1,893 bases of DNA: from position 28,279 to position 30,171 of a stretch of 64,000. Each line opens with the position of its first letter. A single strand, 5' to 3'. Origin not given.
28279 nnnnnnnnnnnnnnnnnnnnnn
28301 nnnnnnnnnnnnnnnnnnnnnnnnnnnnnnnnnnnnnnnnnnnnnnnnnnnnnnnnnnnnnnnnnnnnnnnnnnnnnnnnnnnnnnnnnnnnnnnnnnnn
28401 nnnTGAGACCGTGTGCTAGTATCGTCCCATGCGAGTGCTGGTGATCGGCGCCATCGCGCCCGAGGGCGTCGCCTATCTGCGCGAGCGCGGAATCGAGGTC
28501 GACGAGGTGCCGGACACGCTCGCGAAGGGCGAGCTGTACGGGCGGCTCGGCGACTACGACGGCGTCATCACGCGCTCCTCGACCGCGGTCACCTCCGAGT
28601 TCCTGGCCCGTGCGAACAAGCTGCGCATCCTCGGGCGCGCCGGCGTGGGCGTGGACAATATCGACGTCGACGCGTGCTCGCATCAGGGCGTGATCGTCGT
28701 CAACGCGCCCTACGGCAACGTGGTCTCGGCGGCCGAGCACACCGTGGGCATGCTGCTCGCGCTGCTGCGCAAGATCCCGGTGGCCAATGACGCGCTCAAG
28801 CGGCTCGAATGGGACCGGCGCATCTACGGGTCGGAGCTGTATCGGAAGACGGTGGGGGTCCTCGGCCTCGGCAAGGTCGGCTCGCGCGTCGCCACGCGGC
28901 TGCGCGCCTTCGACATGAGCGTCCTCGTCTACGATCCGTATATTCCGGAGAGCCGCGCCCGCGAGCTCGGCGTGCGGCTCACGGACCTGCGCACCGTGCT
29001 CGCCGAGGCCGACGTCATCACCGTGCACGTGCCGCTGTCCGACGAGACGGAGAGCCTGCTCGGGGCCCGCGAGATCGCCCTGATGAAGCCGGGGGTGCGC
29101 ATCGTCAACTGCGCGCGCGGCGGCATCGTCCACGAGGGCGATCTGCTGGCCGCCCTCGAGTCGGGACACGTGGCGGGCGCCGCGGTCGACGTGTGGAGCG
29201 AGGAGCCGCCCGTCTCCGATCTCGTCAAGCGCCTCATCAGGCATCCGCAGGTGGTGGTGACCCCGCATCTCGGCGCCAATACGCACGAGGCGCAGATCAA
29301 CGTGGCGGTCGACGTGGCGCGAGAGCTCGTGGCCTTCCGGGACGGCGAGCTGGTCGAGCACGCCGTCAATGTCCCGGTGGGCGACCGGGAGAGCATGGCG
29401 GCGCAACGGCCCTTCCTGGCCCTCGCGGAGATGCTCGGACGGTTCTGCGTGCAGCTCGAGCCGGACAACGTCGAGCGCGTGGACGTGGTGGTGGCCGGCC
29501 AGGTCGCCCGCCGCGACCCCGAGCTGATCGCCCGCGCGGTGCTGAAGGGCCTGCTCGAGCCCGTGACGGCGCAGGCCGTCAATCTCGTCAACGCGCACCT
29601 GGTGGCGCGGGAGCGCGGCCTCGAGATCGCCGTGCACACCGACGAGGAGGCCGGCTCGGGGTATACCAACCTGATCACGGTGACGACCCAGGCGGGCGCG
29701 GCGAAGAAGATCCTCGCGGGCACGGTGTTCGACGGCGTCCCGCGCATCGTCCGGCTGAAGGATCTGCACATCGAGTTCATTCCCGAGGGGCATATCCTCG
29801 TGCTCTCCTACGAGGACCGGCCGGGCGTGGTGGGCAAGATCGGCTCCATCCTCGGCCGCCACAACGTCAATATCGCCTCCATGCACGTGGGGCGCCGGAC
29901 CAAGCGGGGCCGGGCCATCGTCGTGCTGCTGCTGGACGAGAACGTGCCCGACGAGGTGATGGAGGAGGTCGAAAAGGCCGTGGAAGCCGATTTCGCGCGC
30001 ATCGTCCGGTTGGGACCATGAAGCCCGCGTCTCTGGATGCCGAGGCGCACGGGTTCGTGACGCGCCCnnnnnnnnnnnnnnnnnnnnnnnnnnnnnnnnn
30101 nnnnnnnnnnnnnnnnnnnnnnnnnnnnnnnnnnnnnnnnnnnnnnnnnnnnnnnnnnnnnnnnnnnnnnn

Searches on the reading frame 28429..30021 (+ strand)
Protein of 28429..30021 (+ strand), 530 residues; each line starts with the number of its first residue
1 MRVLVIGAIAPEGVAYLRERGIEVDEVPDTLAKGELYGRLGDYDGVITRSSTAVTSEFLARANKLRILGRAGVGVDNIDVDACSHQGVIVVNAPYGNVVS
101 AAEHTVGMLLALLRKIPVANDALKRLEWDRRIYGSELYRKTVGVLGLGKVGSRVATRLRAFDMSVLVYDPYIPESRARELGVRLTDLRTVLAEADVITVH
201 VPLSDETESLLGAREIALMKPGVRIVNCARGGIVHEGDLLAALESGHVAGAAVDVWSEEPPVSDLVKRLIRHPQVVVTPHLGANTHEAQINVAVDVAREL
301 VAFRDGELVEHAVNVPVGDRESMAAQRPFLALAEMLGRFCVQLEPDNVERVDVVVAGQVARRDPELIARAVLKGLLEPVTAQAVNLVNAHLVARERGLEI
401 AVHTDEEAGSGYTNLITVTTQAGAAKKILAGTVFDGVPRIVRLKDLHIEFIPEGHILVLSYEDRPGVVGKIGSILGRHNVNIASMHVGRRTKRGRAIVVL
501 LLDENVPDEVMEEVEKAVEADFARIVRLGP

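Call 8: search_protein_families(library=pfam, proteins=[window:28429-30018:+])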
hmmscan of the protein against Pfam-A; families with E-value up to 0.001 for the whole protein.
window:28429-30018:+ (530 aa): 7 families
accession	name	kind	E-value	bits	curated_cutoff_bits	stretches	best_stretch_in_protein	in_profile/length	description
PF02826.25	2-Hacid_dh_C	-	3.3e-58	196.4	25.1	1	106-282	1-178/178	D-isomer specific 2-hydroxyacid dehydrogenase, NAD binding domain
PF00389.36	2-Hacid_dh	-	2.7e-32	111.7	24.6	1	3-314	1-134/134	D-isomer specific 2-hydroxyacid dehydrogenase, catalytic domain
PF19304.4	PGDH_inter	-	3.1e-29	101.9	27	1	327-444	3-119/119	D-3-phosphoglycerate dehydrogenase intervening domain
PF01842.31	ACT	-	1.1e-14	54.3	27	1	455-517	1-64/66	ACT domain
PF22629.2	ACT_AHAS_ss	-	6.7e-06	26.6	27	1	460-516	4-61/67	AHAS small subunit-like ACT domain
PF07991.19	KARI_N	-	0.00048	20.2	20.6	0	138-235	3-100/165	Acetohydroxy acid isomeroreductase, NADPH-binding domain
PF03446.21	NAD_binding_2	-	0.00053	20.5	21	0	141-228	1-92/161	NAD binding domain of 6-phosphogluconate dehydrogenase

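Call 23: find_encoding_contigs(protein=window:28429-30021:+, flank=2000, max_places=3)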
Protein window:28429-30021:+ (530 aa): no gene with exactly this product is on record in the collection.
